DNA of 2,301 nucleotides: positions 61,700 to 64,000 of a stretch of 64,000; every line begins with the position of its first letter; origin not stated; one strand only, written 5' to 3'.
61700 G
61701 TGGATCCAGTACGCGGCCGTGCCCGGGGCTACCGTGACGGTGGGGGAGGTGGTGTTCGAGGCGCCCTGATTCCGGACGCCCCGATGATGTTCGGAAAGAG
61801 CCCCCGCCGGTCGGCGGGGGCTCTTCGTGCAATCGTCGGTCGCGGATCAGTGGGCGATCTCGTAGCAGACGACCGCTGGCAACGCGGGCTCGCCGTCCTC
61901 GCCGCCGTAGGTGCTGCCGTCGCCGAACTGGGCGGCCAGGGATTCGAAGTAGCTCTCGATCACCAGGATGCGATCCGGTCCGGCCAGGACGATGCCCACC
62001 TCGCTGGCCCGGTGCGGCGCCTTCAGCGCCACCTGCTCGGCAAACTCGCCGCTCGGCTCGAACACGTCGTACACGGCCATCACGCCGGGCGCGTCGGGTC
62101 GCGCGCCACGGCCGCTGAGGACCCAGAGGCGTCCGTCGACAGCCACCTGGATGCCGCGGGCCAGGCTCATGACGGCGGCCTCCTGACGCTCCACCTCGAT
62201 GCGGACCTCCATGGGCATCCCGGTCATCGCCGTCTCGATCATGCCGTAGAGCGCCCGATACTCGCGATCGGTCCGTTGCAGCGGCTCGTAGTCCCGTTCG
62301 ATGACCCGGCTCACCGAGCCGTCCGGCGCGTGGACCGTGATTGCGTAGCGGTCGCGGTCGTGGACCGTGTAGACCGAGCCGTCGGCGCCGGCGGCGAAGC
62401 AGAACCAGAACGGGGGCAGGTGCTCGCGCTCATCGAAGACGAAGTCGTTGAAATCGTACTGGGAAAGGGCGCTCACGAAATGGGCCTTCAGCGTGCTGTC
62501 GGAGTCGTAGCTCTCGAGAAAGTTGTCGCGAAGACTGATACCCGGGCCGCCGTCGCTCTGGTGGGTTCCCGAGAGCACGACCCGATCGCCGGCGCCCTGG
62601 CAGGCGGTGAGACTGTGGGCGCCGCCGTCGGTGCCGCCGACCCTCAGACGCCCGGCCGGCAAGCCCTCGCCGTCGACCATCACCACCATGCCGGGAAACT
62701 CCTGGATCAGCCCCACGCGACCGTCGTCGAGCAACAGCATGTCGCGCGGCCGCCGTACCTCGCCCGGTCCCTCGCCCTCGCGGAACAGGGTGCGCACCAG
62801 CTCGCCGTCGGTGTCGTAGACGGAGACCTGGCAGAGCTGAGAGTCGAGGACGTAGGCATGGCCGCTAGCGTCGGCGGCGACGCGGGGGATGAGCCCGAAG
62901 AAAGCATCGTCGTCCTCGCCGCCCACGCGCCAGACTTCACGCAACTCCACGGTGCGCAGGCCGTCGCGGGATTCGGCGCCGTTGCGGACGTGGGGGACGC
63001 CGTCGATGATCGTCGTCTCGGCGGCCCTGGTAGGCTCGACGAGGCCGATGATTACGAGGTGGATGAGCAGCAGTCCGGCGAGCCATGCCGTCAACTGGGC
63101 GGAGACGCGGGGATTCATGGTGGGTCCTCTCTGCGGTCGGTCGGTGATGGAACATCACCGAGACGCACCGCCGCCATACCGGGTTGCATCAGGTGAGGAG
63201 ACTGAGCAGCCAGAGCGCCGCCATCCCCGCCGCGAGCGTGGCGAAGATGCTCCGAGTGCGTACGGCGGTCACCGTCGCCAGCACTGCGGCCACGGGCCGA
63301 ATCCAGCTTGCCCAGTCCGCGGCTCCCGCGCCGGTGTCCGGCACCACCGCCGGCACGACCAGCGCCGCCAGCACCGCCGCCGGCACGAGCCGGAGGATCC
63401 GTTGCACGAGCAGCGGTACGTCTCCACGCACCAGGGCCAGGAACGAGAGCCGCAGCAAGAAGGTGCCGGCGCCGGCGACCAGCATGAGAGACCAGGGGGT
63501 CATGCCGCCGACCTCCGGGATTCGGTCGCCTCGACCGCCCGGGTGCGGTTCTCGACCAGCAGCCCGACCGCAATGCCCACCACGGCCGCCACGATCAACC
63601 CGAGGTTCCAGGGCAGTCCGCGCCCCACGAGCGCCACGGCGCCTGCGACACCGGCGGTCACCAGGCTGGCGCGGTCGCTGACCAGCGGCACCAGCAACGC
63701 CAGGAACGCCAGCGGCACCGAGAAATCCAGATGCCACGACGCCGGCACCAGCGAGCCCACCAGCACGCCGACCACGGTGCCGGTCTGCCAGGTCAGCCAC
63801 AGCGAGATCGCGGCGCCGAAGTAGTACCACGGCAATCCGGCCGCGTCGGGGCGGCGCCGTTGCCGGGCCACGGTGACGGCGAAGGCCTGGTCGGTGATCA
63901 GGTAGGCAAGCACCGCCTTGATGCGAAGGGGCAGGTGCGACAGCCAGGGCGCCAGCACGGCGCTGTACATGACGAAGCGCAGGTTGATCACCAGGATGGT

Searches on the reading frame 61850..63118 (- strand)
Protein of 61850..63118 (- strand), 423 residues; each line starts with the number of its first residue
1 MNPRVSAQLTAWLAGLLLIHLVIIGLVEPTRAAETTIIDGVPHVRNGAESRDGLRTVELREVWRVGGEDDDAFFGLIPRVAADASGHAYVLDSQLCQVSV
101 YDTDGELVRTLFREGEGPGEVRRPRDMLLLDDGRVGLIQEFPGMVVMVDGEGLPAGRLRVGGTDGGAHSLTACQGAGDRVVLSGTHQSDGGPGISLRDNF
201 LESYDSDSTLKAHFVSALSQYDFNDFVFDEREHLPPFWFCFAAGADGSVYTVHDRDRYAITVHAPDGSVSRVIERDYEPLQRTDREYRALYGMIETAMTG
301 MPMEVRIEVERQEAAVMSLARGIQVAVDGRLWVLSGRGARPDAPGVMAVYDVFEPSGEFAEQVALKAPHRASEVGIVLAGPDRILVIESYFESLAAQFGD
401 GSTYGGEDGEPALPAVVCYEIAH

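Call 16: search_protein_families(library=pfam, proteins=[window:61850-63118:-], max_evalue=0.001)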
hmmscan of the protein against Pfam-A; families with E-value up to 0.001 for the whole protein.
window:61850-63118:- (423 aa): 0 families

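Call 22: search_protein_families(library=ncbifam, proteins=[window:61850-63118:-], max_evalue=0.1)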
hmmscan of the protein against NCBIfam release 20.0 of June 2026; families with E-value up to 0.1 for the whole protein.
window:61850-63118:- (423 aa): 1 family
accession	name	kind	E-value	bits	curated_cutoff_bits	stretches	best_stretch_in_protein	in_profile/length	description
NF035926.1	scyF_NHL_VPEP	equivalog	2.6e-06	26.8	350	1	68-158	146-236/376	scytonemin biosynthesis PEP-CTERM protein ScyF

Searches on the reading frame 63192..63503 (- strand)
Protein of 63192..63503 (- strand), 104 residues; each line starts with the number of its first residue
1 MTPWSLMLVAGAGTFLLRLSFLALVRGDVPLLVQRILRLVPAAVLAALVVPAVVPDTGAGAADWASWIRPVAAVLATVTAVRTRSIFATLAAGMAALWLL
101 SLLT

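Call 16: search_protein_families(library=pfam, proteins=[window:63192-63503:-], max_evalue=0.001)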
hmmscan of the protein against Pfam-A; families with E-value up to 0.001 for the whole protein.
window:63192-63503:- (104 aa): 1 family
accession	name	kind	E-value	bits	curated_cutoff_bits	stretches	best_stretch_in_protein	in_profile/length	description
PF05437.17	AzlD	-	1.7e-18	67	23.7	1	4-100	2-98/99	Branched-chain amino acid transport protein (AzlD)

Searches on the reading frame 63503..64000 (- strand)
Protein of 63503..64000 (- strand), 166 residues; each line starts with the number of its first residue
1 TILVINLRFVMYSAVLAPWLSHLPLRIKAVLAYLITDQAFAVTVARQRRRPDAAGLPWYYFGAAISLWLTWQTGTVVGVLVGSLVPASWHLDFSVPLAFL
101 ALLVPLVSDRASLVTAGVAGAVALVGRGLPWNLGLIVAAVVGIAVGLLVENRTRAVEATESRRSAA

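Call 16: search_protein_families(library=pfam, proteins=[window:63503-64000:-], max_evalue=0.001)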
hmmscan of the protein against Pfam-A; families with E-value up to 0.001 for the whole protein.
window:63503-64000:- (166 aa): 1 family
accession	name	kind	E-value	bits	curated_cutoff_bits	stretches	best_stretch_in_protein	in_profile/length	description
PF03591.19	AzlC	-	4.1e-20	73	32.1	1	1-85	59-137/137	AzlC protein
